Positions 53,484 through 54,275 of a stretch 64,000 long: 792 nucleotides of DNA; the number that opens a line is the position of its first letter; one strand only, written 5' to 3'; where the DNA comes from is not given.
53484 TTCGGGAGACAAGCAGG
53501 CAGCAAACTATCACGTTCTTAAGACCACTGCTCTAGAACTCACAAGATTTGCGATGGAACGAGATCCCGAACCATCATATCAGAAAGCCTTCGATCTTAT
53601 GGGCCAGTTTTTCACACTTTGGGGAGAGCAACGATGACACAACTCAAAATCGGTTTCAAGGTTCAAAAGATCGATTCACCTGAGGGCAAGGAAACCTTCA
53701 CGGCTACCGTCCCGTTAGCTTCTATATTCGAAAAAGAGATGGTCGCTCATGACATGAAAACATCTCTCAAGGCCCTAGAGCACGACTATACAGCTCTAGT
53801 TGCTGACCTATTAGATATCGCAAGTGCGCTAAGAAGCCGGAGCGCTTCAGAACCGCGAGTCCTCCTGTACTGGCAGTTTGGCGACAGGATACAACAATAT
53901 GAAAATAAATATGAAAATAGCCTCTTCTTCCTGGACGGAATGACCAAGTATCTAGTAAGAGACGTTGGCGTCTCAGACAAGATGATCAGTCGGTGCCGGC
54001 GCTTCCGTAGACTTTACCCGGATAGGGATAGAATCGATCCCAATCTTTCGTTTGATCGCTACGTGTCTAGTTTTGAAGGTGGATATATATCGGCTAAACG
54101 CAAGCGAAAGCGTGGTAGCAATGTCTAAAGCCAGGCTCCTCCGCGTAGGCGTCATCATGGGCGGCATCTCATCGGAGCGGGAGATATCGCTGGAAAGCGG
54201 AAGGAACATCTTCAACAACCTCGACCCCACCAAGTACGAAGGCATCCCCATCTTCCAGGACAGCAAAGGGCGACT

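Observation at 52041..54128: Low-GC two-gene cassette (GHKL/Bergerat ATPase + unknown partner) between two ddl paralogs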

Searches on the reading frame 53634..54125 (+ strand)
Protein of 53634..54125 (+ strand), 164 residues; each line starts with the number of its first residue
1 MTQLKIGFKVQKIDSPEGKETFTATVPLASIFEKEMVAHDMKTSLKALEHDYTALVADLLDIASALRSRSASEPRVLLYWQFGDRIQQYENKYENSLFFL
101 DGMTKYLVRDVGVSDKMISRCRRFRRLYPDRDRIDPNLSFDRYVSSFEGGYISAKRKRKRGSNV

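Call 8: search_protein_families(library=pfam, proteins=[window:53634-54125:+], max_evalue=0.1)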
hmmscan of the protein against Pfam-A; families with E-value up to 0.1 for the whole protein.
seq(164 aa): 1 family
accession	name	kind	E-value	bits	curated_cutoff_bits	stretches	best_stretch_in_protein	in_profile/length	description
PF17761.7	DUF1016_N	-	0.0064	17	32.8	1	70-134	16-85/137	DUF1016 N-terminal domain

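Call 9: search_protein_families(library=padloc, proteins=[window:53634-54125:+], max_evalue=1)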
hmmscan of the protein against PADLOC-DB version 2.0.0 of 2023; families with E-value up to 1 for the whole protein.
seq(164 aa): 15 families
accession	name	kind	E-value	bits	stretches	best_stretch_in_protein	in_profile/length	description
PDLC04827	PDC-S02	-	3e-06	25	1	49-145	7-112/234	-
PDLC04807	PDC-S02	-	1.6e-05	22.3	1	41-145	4-118/351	-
PDLC04808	PDC-S02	-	0.00017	19.8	1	49-143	4-104/111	-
PDLC04797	PDC-S02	-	0.001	17.1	1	56-145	12-107/126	-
PDLC04826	PDC-S02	-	0.0021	15.7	1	47-133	6-99/222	-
PDLC04795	PDC-S02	-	0.0028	14.9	1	37-133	12-112/357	-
PDLC04825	PDC-S02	-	0.0031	15.4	1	51-132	13-102/193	-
PDLC04804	PDC-S02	-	0.0042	14.8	1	68-134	30-100/203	-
PDLC04821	PDC-S02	-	0.0049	15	1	49-134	10-100/133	-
PDLC04812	PDC-S02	-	0.0055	14.6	1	55-144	14-109/151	-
PDLC04818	PDC-S02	-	0.0065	14.5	1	53-92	10-52/79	-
PDLC04800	PDC-S02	-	0.008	14.5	1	49-133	8-99/129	-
PDLC04811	PDC-S02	-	0.0081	14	1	41-132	1-99/172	-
PDLC04810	PDC-S02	-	0.016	12.4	1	48-138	7-104/355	-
PDLC04802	PDC-S02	-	0.03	12.4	1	52-146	12-114/171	-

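Call 10: search_protein_families(library=ncbifam, proteins=[window:53634-54125:+], max_evalue=0.1)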
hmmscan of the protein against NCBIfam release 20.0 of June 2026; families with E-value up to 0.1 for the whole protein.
seq(164 aa): 0 families

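Call 11: search_protein_families(library=phrogs, proteins=[window:53634-54125:+], max_evalue=0.1)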
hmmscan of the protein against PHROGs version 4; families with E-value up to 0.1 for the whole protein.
seq(164 aa): 1 family
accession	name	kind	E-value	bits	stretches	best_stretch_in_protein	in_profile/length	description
phrog_22762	-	unknown function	0.0055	17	1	71-135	29-95/343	-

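Call 16: find_homologous_proteins(query=window:53634-54125:+)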
Query seq(164 aa) (164 aa): 45 proteins with E <= 0.001 among 80 candidates.
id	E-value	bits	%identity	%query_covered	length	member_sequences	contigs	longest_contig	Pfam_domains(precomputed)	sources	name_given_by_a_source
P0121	1.4e-102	358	100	100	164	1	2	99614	-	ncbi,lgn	-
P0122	1.2e-86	306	85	100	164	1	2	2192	-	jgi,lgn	-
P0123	2.6e-85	302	82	100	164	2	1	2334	-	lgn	-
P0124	1.3e-60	222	61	96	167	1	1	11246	-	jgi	-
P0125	1.6e-56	209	57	99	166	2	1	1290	-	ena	-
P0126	4.4e-46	175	51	98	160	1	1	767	-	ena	-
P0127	4.2e-45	172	51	98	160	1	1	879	-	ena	-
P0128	4.5e-45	171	51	99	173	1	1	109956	-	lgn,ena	-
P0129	5.9e-45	171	51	98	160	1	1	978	-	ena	-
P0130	1.2e-44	170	50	98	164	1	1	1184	-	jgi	-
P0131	1.7e-44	170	49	100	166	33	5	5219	-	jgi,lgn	-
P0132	4.2e-44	168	50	98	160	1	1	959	-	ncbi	-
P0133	1.4e-43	167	49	98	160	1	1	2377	-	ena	-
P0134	1.5e-43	167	50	98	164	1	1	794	-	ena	-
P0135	3.2e-43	165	48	99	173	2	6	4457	-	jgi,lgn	-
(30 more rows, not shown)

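Call 19: find_encoding_contigs(protein=P0121, flank=10000, max_places=4)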
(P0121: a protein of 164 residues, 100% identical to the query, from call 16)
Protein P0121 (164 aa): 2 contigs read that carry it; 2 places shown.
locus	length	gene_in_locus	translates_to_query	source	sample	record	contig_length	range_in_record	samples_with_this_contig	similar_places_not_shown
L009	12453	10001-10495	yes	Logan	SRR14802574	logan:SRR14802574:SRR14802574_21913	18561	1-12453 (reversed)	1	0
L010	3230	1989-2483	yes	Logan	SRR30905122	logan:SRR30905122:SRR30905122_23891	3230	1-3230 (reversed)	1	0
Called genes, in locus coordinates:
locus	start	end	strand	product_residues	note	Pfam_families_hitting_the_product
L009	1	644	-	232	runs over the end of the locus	-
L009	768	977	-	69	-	PF00486:Trans_reg_C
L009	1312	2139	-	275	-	PF18915:DUF5667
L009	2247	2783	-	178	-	PF04542:Sigma70_r2, PF08281:Sigma70_r4_2, PF04545:Sigma70_r4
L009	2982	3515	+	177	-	-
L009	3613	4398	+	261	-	-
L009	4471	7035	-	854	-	PF01225:Mur_ligase (faint), PF08245:Mur_ligase_M, PF02875:Mur_ligase_C, PF01168:Ala_racemase_N, PF00842:Ala_racemase_C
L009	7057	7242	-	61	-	-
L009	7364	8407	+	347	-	PF01820:Dala_Dala_lig_N, PF02222:ATP-grasp (weak), PF07478:Dala_Dala_lig_C, PF13535:ATP-grasp_4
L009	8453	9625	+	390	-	PF02518:HATPase_c, PF13589:HATPase_c_3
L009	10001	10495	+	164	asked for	-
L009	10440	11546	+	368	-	PF01820:Dala_Dala_lig_N, PF02222:ATP-grasp (weak), PF07478:Dala_Dala_lig_C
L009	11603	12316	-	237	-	PF01138:RNase_PH, PF03725:RNase_PH_C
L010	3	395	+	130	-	?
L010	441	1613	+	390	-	PF02518:HATPase_c, PF13589:HATPase_c_3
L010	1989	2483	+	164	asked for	-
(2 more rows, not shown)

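Call 20: find_encoding_contigs(protein=P0122, flank=5000, max_places=4)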
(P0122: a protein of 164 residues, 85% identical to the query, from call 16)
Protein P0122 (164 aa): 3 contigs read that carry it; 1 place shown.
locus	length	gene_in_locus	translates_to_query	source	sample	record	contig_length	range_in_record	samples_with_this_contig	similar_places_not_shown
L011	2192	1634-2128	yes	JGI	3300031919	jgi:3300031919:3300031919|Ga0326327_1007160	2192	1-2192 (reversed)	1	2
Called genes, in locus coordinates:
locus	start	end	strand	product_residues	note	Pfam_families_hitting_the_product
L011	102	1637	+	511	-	PF02518:HATPase_c, PF13589:HATPase_c_3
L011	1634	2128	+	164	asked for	-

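Call 36: search_solved_structures(query=A2, max_evalue=10)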
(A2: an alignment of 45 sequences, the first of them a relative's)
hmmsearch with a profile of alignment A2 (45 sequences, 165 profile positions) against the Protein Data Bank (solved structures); distinct sequences matched with E-value up to 10: 36.
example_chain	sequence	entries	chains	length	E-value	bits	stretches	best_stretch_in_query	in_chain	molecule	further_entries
3ofs_A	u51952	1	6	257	0.14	15.3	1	114-154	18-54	ADP-ribosyl cyclase 1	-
9vxl_A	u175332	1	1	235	0.15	15.3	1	114-154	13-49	ADP-ribosyl cyclase/cyclic ADP-ribose hydrolase 1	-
7duo_B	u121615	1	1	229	0.15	15.2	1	115-154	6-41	ADP-ribosyl cyclase/cyclic ADP-ribose hydrolase 1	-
8il3_C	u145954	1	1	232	0.16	15.1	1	114-154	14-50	ADP-ribosyl cyclase/cyclic ADP-ribose hydrolase 1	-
8zye_A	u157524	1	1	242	0.18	15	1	114-154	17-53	ADP-ribosyl cyclase/cyclic ADP-ribose hydrolase 1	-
2ef1_A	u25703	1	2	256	0.19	14.9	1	114-154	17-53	ADP-ribosyl cyclase 1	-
1yh3_A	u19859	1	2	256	0.2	14.8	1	114-154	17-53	ADP-ribosyl cyclase 1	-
1zvm_A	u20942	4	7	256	0.2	14.8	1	114-154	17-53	ADP-ribosyl cyclase 1 | ADP-ribosyl cyclase/cyclic ADP-ribose hydrolase 1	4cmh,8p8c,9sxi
4ogw_A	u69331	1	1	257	0.2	14.8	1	114-154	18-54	ADP-ribosyl cyclase 1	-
6edr_A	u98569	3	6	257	0.2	14.8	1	114-154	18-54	ADP-ribosyl cyclase/cyclic ADP-ribose hydrolase 1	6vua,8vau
9gox_A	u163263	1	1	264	0.21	14.8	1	114-154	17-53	ADP-ribosyl cyclase/cyclic ADP-ribose hydrolase 1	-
6b3o_A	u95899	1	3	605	0.21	14.8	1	36-74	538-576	Spike glycoprotein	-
3dzj_A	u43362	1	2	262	0.21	14.8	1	114-154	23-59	ADP-ribosyl cyclase 1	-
4xjt_A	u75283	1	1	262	0.21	14.7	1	114-154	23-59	ADP-ribosyl cyclase/cyclic ADP-ribose hydrolase 1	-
8byu_A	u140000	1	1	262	0.21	14.7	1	114-154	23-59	ADP-ribosyl cyclase/cyclic ADP-ribose hydrolase 1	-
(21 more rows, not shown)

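Call 38: predict_structure(alignment_id=A2)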
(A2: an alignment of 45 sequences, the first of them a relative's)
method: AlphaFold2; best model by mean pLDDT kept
length: 164 residues; sequences in the alignment: 45
mean_pLDDT: 85.1   pTM: 0.78
mean pLDDT of the five models: 85.1, 82.7, 82.5, 82.3, 82.2
residues with pLDDT >= 90: 90; 70-90: 48; 50-70: 21; < 50: 5
segments of 3 or more residues with pLDDT < 50: none
pLDDT, mean of each block of 10 residues (from residue 1): 76 80 83 70 90 96 91 91 97 88 94 96 96 93 83 52 50
secondary structure, 60 per line:
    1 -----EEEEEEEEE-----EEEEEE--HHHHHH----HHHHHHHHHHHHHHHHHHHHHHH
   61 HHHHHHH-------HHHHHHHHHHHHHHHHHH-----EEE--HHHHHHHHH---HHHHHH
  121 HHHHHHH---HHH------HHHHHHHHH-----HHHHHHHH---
elements in order: E6-14 E20-25 H28-33 H38-67 H75-92 E98-100 H103-111 H115-127 H140-148 H154-161

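Call 58: search_protein_families(library=pfam, alignment_id=A2, max_evalue=0.05)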
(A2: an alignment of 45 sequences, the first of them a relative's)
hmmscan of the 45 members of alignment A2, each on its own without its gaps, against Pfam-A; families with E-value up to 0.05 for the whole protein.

A. member 1, P0121 (164 aa): 1 family
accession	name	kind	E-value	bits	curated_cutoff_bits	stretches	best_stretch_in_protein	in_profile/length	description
PF17761.7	DUF1016_N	-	0.0064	17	32.8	1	70-134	16-85/137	DUF1016 N-terminal domain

B. families by the number of members that match (of 45 scanned): 8 families
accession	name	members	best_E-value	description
PF17761.7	DUF1016_N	26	0.00021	DUF1016 N-terminal domain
PF09466.15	Yqai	20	0.00037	Hypothetical protein Yqai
PF21370.4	PAS_GdpP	10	0.0006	Cyclic-di-AMP phosphodiesterase GdpP-like, PAS domain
PF04655.20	APH_6_hur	3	0.02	Aminoglycoside/hydroxyurea antibiotic resistance kinase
PF14953.11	DUF4504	2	0.036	Domain of unknown function (DUF4504)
PF05795.16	Plasmodium_Vir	1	0.008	Plasmodium vivax Vir protein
PF20015.4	VMAP-M12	1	0.017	vWA-MoxR associated protein middle region (VMAP-M) 12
PF19962.4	EAD9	1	0.033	Effector-associated domain 9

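Call 71: find_homologous_proteins(query=A2, max_evalue=0.001)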
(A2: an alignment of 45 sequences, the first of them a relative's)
Query A2 (45 sequences) (164 aa, profile of the alignment): 192 proteins with E <= 0.001 among 2127 candidates; the best 120 are listed.
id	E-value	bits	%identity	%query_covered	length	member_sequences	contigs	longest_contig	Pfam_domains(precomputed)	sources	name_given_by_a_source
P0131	4.7e-84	298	49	100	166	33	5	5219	-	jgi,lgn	-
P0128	4.0e-83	295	51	99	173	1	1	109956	-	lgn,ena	-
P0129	4.1e-83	295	51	98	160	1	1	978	-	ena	-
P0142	4.8e-83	295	48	99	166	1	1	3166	-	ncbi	-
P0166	6.1e-83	295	46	99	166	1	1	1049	-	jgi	-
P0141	1.4e-82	294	47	99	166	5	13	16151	-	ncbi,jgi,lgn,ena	-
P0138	1.4e-82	294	48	99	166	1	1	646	-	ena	-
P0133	1.8e-82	293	49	98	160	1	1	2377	-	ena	-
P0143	2.0e-82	293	46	99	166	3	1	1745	-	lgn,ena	-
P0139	2.3e-82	293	48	99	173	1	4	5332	-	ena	-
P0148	3.2e-82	292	46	99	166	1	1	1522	-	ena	-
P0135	4.2e-82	292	48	99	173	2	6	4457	-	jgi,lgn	-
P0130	5.2e-82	292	50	98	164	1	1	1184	-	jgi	-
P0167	8.1e-82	291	48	99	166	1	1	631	-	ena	-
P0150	8.5e-82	291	47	98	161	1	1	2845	-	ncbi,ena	-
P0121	1.6e-67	245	100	100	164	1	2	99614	-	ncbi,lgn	-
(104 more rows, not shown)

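Call 74: find_encoding_contigs(protein=P0253, flank=6000, max_places=3)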
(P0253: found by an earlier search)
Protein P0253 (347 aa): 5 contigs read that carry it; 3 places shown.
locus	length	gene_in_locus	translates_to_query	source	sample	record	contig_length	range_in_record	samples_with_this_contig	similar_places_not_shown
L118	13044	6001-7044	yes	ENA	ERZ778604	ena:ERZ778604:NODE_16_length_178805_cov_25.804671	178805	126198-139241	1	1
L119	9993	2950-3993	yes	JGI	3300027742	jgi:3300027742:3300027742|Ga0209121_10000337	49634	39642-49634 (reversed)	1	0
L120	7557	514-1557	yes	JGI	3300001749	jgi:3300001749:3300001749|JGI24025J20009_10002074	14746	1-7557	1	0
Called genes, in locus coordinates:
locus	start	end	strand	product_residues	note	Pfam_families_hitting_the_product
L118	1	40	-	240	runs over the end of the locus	-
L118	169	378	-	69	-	PF00486:Trans_reg_C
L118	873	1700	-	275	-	PF18915:DUF5667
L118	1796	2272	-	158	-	PF04542:Sigma70_r2, PF08281:Sigma70_r4_2, PF04545:Sigma70_r4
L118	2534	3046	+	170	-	-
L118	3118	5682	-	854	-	PF08245:Mur_ligase_M, PF02875:Mur_ligase_C, PF01168:Ala_racemase_N, PF00842:Ala_racemase_C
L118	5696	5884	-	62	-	-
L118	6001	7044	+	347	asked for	PF01820:Dala_Dala_lig_N, PF02222:ATP-grasp (weak), PF07478:Dala_Dala_lig_C, PF13535:ATP-grasp_4 (weak)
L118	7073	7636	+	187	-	-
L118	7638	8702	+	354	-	PF01820:Dala_Dala_lig_N, PF02655:ATP-grasp_3 (faint), PF02222:ATP-grasp, PF07478:Dala_Dala_lig_C, PF13535:ATP-grasp_4 (faint)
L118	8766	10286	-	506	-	PF01011:PQQ (faint), PF13360:PQQ_2, PF13570:Beta-prop_ACSF4 (weak), PF13360:PQQ_2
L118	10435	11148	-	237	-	PF01138:RNase_PH, PF03725:RNase_PH_C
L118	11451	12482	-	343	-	PF13421:Band_7_1, PF01145:Band_7, PF17032:Zn_ribbon_15 (faint), PF18912:DZR_2 (faint), PF24463:DUF7577 (faint), PF12773:DZR, PF13240:Zn_Ribbon_1, PF13248:Zn_ribbon_3 (weak), +1 more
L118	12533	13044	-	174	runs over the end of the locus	-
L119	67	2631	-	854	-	PF08245:Mur_ligase_M, PF02875:Mur_ligase_C, PF01168:Ala_racemase_N, PF00842:Ala_racemase_C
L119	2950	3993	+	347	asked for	PF01820:Dala_Dala_lig_N, PF02222:ATP-grasp (weak), PF07478:Dala_Dala_lig_C, PF13535:ATP-grasp_4 (weak)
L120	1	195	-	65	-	?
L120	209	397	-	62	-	-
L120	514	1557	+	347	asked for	PF01820:Dala_Dala_lig_N, PF02222:ATP-grasp (weak), PF07478:Dala_Dala_lig_C, PF13535:ATP-grasp_4 (weak)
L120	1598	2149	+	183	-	-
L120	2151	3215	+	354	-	PF01820:Dala_Dala_lig_N, PF02655:ATP-grasp_3 (faint), PF02222:ATP-grasp, PF07478:Dala_Dala_lig_C, PF13535:ATP-grasp_4 (faint)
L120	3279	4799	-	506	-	PF01011:PQQ (faint), PF13360:PQQ_2, PF13570:Beta-prop_ACSF4 (weak), PF13360:PQQ_2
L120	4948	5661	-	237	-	PF01138:RNase_PH, PF03725:RNase_PH_C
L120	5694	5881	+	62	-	-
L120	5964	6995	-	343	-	PF13421:Band_7_1, PF01145:Band_7, PF17032:Zn_ribbon_15 (faint), PF18912:DZR_2 (faint), PF24463:DUF7577 (faint), PF12773:DZR, PF13240:Zn_Ribbon_1, PF13248:Zn_ribbon_3 (weak), +1 more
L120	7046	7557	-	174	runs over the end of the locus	-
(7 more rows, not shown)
